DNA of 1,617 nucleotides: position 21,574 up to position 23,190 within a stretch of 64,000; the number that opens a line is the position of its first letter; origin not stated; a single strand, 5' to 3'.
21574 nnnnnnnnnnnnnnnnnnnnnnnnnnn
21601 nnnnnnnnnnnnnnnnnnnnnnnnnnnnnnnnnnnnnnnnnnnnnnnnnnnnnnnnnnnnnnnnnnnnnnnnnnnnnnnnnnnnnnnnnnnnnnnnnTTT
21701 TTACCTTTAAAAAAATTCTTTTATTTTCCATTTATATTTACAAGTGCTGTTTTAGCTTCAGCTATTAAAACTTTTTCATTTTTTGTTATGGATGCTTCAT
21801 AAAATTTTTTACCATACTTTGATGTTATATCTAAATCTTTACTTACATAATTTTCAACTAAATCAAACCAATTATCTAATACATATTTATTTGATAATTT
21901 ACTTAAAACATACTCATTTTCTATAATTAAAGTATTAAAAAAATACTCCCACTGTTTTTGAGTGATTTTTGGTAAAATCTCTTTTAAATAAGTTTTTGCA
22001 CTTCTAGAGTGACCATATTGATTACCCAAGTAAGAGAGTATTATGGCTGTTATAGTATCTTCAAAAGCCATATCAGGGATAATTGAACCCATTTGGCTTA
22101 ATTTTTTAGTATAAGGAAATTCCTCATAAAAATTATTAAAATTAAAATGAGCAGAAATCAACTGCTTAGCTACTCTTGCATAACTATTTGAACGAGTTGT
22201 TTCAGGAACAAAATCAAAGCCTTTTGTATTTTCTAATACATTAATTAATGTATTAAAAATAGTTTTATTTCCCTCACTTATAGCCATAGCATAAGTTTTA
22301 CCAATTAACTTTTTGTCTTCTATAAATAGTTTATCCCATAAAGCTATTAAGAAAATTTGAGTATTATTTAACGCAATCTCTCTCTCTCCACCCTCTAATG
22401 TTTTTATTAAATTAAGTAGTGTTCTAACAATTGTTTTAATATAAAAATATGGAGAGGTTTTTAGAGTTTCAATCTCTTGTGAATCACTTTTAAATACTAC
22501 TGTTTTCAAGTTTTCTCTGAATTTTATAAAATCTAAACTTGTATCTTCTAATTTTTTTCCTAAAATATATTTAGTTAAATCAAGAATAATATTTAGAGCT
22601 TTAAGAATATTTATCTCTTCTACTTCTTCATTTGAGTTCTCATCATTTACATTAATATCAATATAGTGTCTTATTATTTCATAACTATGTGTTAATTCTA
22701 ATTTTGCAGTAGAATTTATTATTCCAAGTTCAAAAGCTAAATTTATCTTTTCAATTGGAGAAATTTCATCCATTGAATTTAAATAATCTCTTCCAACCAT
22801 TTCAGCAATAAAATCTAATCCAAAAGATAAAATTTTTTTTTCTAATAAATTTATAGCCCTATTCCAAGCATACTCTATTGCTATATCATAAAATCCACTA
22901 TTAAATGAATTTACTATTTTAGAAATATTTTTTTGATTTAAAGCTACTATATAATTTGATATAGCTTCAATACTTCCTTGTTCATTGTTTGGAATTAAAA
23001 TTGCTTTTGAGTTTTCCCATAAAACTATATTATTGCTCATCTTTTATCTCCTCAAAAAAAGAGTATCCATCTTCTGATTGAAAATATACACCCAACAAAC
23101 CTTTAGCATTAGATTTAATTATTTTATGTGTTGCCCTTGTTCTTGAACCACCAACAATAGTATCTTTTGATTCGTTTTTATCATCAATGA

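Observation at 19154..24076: ribE-coupled three-gene module: degenerate DAC (DisA_N)-like protein, unknown helical protein, 847-aa dynamin-like GTPase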

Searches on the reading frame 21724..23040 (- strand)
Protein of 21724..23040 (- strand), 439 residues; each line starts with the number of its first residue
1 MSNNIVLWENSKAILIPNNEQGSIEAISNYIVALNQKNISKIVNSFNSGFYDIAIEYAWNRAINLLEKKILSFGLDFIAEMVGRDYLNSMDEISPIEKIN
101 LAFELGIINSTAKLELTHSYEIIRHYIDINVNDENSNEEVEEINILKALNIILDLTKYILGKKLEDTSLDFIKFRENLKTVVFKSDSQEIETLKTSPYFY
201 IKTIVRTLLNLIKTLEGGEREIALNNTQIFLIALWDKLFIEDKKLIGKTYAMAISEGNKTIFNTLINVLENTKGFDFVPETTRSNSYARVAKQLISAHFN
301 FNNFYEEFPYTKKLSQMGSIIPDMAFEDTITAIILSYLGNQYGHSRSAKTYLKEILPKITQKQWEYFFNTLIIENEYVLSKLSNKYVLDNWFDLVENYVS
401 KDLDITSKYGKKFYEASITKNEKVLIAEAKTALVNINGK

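Call 3: search_protein_families(library=pfam, proteins=[window:21724-23040:-], max_evalue=1)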
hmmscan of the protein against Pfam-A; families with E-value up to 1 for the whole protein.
window:21724-23040:- (439 aa): 1 family
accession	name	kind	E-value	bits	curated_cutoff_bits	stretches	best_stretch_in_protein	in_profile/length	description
PF19700.5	DUF6198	-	0.038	14.1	27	1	346-406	39-97/217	Family of unknown function (DUF6198)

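Call 4: search_protein_families(library=padloc, proteins=[window:21724-23040:-], max_evalue=1)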
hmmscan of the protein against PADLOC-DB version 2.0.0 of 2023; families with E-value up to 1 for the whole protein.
window:21724-23040:- (439 aa): 0 families

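Call 5: search_protein_families(library=ncbifam, proteins=[window:21724-23040:-], max_evalue=1)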
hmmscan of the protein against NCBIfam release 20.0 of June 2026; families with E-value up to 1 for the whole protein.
window:21724-23040:- (439 aa): 0 families

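Call 21: search_solved_structures(query=A2, max_evalue=10, show_alignments=2)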
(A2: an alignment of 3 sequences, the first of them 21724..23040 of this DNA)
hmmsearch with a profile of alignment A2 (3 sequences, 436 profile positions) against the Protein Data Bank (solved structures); distinct sequences matched with E-value up to 10: 1.
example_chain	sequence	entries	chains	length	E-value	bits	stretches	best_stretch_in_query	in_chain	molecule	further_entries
7r7c_J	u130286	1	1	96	0.025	16.6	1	339-430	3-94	rRNA-processing protein EBP2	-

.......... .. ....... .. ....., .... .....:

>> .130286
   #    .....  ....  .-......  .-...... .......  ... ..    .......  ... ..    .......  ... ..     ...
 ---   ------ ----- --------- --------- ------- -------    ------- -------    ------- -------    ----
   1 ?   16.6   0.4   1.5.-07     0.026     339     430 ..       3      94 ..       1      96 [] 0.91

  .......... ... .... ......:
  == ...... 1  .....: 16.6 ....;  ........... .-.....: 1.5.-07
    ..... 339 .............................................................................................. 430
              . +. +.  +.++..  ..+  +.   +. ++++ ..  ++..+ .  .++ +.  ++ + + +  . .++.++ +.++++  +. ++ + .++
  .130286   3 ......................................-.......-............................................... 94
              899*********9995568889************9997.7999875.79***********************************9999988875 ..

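Call 23: find_homologous_proteins(query=window:21724-23040:-, max_evalue=0.001)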
Query window:21724-23040:- (439 aa): 76 proteins with E <= 0.001 among 8000 candidates.
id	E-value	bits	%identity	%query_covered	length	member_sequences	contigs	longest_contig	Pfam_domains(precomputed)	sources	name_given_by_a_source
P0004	4.5e-123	430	50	100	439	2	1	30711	-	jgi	-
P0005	1.1e-122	428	49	99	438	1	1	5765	-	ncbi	-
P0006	1.3e-121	425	48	99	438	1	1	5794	-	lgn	-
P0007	4.0e-121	423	48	99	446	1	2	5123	-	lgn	-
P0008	6.8e-121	422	49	95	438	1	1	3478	-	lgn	-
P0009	2.5e-120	421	50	98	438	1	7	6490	-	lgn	-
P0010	8.9e-120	419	48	100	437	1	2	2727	-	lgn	-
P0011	1.6e-118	415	48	98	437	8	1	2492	-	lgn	-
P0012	1.5e-115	405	46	100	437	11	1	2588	-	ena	-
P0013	6.3e-115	403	44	99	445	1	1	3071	-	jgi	jgi:hypothetical protein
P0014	2.8e-114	401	45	100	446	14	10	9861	-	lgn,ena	-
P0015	4.2e-114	400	45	100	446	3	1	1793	-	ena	-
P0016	5.3e-114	400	44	100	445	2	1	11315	-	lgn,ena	-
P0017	1.6e-113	398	45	99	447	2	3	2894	-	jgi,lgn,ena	-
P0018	2.0e-113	398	47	99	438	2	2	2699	-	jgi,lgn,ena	-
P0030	7.9e-104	366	44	99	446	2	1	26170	-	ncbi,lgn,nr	ncbi:MAG: hypothetical protein JJV95_06010 [Sulfurospirillum sp.]|nr:hypothetical protein [Sulfurosp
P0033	1.1e-82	297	40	91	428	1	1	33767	-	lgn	-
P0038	2.5e-74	269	38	95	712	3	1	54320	PF00656.28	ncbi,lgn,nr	ncbi:hypothetical protein FDC27_08645 [Clostridium botulinum]|nr:hypothetical protein [Clostridium b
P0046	2.1e-67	246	32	97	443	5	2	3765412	-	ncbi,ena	-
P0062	3.1e-57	213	34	96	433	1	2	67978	-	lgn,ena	-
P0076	1.0e-53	201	31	89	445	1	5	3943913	-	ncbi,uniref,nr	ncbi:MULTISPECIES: hypothetical protein [Cellulomonas]|uniref:Uncharacterized protein n=1 Tax=Cellul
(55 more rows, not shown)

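Call 25: find_encoding_contigs(protein=P0004, flank=7000, max_places=1)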
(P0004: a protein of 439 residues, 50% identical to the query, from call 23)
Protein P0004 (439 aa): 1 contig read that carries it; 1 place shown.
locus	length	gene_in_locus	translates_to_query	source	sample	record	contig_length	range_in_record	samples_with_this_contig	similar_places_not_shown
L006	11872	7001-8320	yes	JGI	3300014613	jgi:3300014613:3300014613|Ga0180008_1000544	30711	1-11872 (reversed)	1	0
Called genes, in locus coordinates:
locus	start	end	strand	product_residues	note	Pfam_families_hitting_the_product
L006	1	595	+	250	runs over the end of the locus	PF03544:TonB_C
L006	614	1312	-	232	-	-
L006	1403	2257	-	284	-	PF02311:AraC_binding, PF12833:HTH_18, PF00165:HTH_AraC (weak)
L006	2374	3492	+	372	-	PF00149:Metallophos, PF12850:Metallophos_2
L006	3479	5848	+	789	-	PF02463:SMC_N, PF13175:AAA_15 (weak), PF13304:AAA_21 (faint), PF13476:AAA_23, PF13514:AAA_27 (weak), PF13555:AAA_29 (weak), PF13558:SbcC_Walker_B (faint)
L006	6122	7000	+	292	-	-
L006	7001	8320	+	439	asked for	-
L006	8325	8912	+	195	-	PF18160:SLATT_5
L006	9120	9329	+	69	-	PF21716:dnstrm_HI1420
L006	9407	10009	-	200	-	PF03737:RraA-like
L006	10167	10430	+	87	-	-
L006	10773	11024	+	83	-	-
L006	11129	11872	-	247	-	?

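Call 26: find_encoding_contigs(protein=P0030, flank=7000, max_places=1)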
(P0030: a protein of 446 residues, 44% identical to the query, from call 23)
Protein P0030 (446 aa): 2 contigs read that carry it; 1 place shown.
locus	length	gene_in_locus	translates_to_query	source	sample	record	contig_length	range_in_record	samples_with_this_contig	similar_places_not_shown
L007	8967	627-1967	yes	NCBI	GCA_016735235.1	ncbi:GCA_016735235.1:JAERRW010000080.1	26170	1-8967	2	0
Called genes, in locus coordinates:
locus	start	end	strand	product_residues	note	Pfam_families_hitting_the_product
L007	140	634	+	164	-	PF02457:DAC (faint)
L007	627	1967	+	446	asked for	-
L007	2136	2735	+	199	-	-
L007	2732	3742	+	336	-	-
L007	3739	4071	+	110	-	-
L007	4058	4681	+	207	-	PF03309:Pan_kinase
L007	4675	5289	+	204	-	PF01634:HisG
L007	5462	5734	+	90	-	PF00312:Ribosomal_S15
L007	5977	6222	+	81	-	-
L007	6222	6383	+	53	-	-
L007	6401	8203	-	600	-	PF01541:GIY-YIG (weak), PF27096:UvrC_M, PF02151:UVR, PF22920:UvrC_RNaseH, PF08459:UvrC_RNaseH_dom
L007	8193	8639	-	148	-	-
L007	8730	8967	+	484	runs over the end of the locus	PF00890:FAD_binding_2, PF07992:Pyr_redox_2 (faint), PF02910:Succ_DH_flav_C (faint)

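Call 27: find_encoding_contigs(protein=P0033, flank=7000, max_places=1)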
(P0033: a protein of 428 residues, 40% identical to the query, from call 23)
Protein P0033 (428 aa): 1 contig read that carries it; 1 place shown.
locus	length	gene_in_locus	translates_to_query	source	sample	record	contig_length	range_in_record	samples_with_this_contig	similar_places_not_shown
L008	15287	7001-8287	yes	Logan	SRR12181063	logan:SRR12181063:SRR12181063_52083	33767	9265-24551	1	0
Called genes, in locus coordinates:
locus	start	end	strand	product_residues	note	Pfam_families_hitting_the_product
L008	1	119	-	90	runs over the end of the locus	-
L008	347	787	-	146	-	-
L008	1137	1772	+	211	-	-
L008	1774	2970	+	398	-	PF06508:QueC (faint)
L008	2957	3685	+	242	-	PF01026:TatD_DNase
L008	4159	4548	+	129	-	PF01420:Methylase_S (weak)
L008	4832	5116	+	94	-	-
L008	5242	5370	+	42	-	-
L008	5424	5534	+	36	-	-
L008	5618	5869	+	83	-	-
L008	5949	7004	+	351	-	-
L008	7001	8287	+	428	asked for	-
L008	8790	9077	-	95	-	PF00665:rve (weak)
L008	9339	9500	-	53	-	PF13936:HTH_38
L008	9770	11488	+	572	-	PF02384:N6_Mtase, PF01170:UPF0020, PF07669:Eco57I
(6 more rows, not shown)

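Call 28: find_encoding_contigs(protein=P0038, flank=7000, max_places=1)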
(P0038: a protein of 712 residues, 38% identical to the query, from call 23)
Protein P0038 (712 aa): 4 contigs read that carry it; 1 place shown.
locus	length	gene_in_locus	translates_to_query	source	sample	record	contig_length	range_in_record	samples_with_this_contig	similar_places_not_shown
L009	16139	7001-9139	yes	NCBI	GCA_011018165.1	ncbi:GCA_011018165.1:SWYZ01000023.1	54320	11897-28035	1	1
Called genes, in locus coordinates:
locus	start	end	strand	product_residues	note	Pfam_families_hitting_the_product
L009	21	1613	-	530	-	PF00239:Resolvase, PF07508:Recombinase, PF13408:Zn_ribbon_recom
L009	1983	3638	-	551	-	PF06048:DUF927, PF18662:HTH_56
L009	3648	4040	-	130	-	-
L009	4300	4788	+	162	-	-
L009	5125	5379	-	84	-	-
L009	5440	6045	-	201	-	-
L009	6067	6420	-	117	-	-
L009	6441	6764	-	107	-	-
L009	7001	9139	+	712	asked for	PF00656:Peptidase_C14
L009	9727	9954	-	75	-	PF00550:PP-binding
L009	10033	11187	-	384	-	PF03062:MBOAT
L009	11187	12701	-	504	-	PF00501:AMP-binding, PF13193:AMP-binding_C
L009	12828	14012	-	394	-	PF04914:DltD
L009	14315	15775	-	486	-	PF00015:MCPsignal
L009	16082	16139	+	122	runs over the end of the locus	PF00392:GntR, PF13730:HTH_36 (faint)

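Call 51: find_encoding_contigs(protein=P0046, flank=8000, max_places=1)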
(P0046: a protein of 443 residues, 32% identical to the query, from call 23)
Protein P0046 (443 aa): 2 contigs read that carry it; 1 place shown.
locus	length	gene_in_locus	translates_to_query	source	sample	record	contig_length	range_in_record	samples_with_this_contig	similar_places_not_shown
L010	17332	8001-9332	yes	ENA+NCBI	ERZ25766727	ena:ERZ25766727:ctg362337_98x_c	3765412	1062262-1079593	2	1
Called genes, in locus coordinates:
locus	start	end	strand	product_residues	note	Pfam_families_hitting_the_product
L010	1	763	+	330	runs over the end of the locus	-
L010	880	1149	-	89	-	PF15919:HicB_lk_antitox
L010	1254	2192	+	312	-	PF03721:UDPG_MGDP_dh_N, PF00984:UDPG_MGDP_dh, PF03720:UDPG_MGDP_dh_C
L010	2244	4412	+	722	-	PF01408:GFO_IDH_MocA, PF22725:GFO_IDH_MocA_C3, PF00155:Aminotran_1_2, PF01041:DegT_DnrJ_EryC1, PF01212:Beta_elim_lyase (weak)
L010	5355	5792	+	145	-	-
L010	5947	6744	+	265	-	PF00984:UDPG_MGDP_dh, PF03720:UDPG_MGDP_dh_C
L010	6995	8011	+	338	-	-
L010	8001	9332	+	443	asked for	-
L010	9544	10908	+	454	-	PF02661:Fic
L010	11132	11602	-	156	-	-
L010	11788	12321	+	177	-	PF27200:YjaZ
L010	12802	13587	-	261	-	-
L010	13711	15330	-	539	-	PF19554:DUF6077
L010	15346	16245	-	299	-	PF05704:Caps_synth, PF04488:Gly_transf_sug (weak)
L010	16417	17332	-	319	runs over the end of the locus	PF13692:Glyco_trans_1_4 (weak), PF00534:Glycos_transf_1 (weak)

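Call 52: find_encoding_contigs(protein=P0076, flank=8000, max_places=1)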
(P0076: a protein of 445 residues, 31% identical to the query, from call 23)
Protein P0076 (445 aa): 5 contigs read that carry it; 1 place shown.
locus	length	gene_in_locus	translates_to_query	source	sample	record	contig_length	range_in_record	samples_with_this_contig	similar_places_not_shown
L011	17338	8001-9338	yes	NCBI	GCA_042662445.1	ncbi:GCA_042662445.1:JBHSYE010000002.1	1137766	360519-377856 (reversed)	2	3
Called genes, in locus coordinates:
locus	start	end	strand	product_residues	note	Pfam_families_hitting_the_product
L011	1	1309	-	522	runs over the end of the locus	PF04984:Phage_sheath_1, PF17482:Phage_sheath_1C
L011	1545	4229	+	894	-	PF13191:AAA_16, PF13401:AAA_22 (weak), PF08281:Sigma70_r4_2 (faint), PF00196:GerE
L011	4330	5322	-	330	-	PF00457:Glyco_hydro_11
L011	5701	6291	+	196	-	PF12464:Mac, PF00132:Hexapep, PF14602:Hexapep_2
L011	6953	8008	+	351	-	-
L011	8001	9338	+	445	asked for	-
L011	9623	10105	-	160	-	PF00589:Phage_integrase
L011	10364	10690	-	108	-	-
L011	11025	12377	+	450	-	PF14130:Cap4_nuclease (faint)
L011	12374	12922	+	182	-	-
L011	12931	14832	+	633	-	PF13476:AAA_23 (weak)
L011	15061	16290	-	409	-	PF02661:Fic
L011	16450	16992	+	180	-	PF21813:DUF6882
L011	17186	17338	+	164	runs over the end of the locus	PF24716:WapI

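Call 53: find_encoding_contigs(protein=P0062, flank=8000, max_places=1)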
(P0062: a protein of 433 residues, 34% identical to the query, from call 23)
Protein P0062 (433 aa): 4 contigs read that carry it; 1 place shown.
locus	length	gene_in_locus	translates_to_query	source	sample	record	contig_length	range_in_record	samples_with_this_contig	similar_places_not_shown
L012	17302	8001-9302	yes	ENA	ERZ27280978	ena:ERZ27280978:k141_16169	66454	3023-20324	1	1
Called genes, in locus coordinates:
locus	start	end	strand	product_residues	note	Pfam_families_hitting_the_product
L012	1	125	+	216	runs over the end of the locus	PF02357:NusG (weak)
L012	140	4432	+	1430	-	PF13191:AAA_16 (faint)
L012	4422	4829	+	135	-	-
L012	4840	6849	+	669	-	-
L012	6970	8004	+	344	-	-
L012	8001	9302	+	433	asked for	-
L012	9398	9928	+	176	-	-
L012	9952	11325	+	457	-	PF01210:NAD_Gly3P_dh_N (faint), PF02737:3HCDH_N (weak), PF03721:UDPG_MGDP_dh_N, PF00984:UDPG_MGDP_dh, PF03720:UDPG_MGDP_dh_C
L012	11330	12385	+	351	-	PF04321:RmlD_sub_bind, PF01073:3Beta_HSD, PF01370:Epimerase, PF02719:Polysacc_synt_2, PF07993:NAD_binding_4 (faint), PF16363:GDP_Man_Dehyd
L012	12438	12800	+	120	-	-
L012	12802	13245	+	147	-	-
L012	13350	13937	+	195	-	PF00908:dTDP_sugar_isom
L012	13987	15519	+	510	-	PF01554:MatE (weak)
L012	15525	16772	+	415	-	PF00037:Fer4 (faint), PF12838:Fer4_7, PF13187:Fer4_9 (weak), PF04432:FrhB_FdhB_C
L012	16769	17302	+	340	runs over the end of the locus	PF01757:Acyl_transf_3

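Call 56: find_related_loci(query=A4, collection=genome_contigs, flank=10000)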
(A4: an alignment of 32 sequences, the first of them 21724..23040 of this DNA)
Query A4 (439 aa) in genome_contigs; peptide patterns used: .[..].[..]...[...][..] (x = any residue, [..] = any of these).
196 stretches matched a pattern; 147 encode a relative of the query (tblastn E <= 1e-3); the best 80 are kept; 80 distinct loci.
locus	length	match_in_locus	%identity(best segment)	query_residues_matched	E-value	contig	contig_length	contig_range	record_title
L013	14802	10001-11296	50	1-439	1e-129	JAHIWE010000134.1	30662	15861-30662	MAG: bacterium isolate MM_PW_MetaG.mb.22 MM_PW_MetaG.mb.22_k141_603870, whole genome shotgun sequence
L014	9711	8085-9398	45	3-439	4e-121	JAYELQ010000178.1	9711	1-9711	MAG: Campylobacterota bacterium isolate MAG103 MAG103_178, whole genome shotgun sequence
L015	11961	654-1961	44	4-438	5e-112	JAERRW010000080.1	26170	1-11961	MAG: Sulfurospirillum sp. isolate W8 c_000000179691, whole genome shotgun sequence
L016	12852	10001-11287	38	1-435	1e-91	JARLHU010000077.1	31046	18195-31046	MAG: Desulfosporosinus sp. isolate MAG_BO167 MetaBAT2_Bin_167_sub_Oxic_k141_655122, whole genome shotgun sequence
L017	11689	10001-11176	39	4-398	3e-86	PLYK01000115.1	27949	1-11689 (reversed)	MAG: Geobacter sp. isolate palsa_1151 73.20120700_P3D.282_contig_267435, whole genome shotgun sequence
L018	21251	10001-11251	37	1-423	2e-85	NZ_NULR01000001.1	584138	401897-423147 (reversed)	Bacillus cereus strain AFS041003 AFS041003_64_F12_Contig1_140404, whole genome shotgun sequence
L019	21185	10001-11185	40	3-404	4e-85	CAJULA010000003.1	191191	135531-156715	MAG TPA_asm: uncultured Lachnospiraceae bacterium isolate MGBC154526 genome assembly, contig: MGBC154526.3, whole genome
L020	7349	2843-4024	38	1-398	4e-84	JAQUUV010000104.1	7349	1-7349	MAG: Syntrophomonas sp. isolate STD2_151 NODE_41848_length_7349_cov_5.440321_Sandtown_D2, whole genome shotgun sequence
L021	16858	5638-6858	38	1-415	2e-83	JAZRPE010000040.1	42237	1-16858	MAG: Congzhengia sp. isolate T1900045381_YK20190071.MAGScoT_cleanbin_000010 SGB_6892_k141_2331264, whole genome shotgun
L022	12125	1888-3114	39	1-416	2e-83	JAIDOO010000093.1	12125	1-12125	MAG: Clostridia bacterium isolate SC0351_S18_8 SC0351_S18_8_contig_93, whole genome shotgun sequence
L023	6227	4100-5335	37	3-423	6e-83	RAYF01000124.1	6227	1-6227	Bacterium D16-36 strain D16-36 Scaffold108_1, whole genome shotgun sequence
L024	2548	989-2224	37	3-423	7e-85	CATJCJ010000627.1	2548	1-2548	MAG: uncultured Eubacteriales bacterium isolate iMGMC-47_1678881638 genome assembly, contig: MegahitA5_408875, whole gen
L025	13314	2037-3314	37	3-437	2e-81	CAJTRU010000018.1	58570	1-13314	MAG TPA_asm: uncultured Lachnospiraceae bacterium isolate MGBC111501 genome assembly, contig: MGBC111501.18, whole genom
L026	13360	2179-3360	34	2-398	7e-79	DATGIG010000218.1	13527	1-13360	MAG TPA_asm: Chthonomonadaceae bacterium isolate SMAG_U9801 k141_956271, whole genome shotgun sequence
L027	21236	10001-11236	34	3-423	8e-78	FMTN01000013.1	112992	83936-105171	Lachnospiraceae bacterium C10 genome assembly, contig: IE06DRAFT_scaffold00008.8, whole genome shotgun sequence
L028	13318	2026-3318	33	1-433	2e-77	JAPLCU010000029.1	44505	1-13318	MAG: Armatimonadota bacterium isolate LacPavin_0920_SED3_MAG_51_14 LacPavin_0920_SED3_scaffold_1323924, whole genome sho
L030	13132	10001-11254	32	4-422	3e-76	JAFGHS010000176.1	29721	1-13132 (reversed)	MAG: Deltaproteobacteria bacterium isolate Zod_Metabat.153 k87_13613308, whole genome shotgun sequence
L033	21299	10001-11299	32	1-433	3e-75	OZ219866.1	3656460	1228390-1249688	MAG: Alphaproteobacteria bacterium isolate 558767b7-c9c4-4971-8057-2abcdc083aa7 genome assembly, chromosome: 2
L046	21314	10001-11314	31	1-439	1e-73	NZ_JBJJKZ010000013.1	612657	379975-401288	Marinobacter sp. M1N3S26 1146, whole genome shotgun sequence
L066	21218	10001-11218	32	3-408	2e-70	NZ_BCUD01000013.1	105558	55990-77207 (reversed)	Vibrio nereis NBRC 15637, whole genome shotgun sequence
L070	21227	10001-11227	30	5-414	4e-70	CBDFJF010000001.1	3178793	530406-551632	MAG: Candidatus Latescibacterota bacterium isolate 2442682d-f16a-428c-a5e0-e062f027b5fd genome assembly, contig: contig_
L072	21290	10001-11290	34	1-428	4e-70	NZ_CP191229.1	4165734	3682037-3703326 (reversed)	Pantoea sp. FN060301 chromosome, complete genome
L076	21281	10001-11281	33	1-430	9e-70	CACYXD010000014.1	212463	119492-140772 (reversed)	MAG: uncultured Prevotellaceae bacterium isolate RUG12354 genome assembly, contig: RUG12354_asm_14, whole genome shotgun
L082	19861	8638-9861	35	7-421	5e-69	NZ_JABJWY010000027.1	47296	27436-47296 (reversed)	Sphingobacterium prati strain arapr2 676, whole genome shotgun sequence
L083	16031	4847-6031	31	2-395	5e-69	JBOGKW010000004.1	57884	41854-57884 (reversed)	MAG: Terriglobales bacterium isolate SE1507_concoct.bin.28_sub NODE_206_length_57884_cov_4.060252, whole genome shotgun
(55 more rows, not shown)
